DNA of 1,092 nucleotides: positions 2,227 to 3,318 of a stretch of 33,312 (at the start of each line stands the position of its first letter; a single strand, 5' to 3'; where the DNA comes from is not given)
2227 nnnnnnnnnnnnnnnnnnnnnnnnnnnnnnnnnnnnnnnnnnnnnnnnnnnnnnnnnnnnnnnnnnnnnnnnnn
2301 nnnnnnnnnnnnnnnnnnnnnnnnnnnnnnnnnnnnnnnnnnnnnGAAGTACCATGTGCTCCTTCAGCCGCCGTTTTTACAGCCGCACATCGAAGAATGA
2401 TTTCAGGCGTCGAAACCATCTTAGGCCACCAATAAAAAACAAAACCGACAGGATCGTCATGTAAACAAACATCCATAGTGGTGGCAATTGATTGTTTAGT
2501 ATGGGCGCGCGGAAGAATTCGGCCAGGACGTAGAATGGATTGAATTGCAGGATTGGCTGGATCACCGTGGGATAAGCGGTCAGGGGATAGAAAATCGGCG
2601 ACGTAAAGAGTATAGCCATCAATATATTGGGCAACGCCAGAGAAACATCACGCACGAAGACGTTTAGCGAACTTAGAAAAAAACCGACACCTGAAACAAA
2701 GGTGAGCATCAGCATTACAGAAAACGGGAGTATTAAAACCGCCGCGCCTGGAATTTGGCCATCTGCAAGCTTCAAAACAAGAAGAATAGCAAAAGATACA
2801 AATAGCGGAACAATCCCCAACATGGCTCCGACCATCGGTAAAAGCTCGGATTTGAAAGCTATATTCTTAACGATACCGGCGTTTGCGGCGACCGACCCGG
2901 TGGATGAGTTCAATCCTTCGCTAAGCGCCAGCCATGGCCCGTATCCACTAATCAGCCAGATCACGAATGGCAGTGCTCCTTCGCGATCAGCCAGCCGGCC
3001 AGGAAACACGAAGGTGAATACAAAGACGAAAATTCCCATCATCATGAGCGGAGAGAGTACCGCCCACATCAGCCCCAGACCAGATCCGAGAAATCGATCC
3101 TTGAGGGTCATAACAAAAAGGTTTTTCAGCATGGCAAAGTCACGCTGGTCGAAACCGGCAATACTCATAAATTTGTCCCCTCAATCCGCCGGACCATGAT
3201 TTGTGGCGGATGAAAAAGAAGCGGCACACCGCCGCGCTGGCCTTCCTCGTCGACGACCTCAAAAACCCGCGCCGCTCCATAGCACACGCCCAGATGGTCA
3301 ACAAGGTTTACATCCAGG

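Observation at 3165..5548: Two tandem, apparently competent Wzt ATPases with unrelated C-terminal domains serving a single Wzm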

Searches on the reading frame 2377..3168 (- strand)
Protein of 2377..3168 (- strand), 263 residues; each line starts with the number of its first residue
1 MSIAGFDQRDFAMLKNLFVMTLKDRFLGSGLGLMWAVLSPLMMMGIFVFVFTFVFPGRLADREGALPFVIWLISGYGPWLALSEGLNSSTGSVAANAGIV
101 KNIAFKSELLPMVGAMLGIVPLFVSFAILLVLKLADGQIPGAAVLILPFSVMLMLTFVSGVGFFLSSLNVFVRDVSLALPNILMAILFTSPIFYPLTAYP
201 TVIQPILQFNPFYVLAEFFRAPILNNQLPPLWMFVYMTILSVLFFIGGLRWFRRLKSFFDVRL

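Call 4: search_protein_families(library=pfam, proteins=[window:2377-3168:-], max_evalue=0.01)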
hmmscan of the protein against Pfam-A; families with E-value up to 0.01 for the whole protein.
window:2377-3168:- (263 aa): 1 family
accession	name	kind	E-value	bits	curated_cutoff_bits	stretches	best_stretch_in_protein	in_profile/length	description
PF01061.29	ABC2_membrane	-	1.9e-07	31.3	26.9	1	21-221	10-208/211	ABC-2 type transporter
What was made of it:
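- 2377..3168 (-): wzm: the only ABC-2 permease gene found, 263 aa, translationally coupled to wztB. ABC2_membrane (call 4).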

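Call 6: search_protein_families(library=ncbifam, proteins=[window:2377-3168:-], max_evalue=0.01)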
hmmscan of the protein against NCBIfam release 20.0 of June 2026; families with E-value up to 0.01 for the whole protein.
window:2377-3168:- (263 aa): 1 family
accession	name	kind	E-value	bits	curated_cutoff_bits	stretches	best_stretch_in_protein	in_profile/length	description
NF050053.1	CapPschTportKpsM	equivalog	5.6e-08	33.1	300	1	13-249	4-245/257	capsule polysaccharide transporter KpsM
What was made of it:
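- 2377..3168 (-): Weak KpsM-family hit (call 6).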
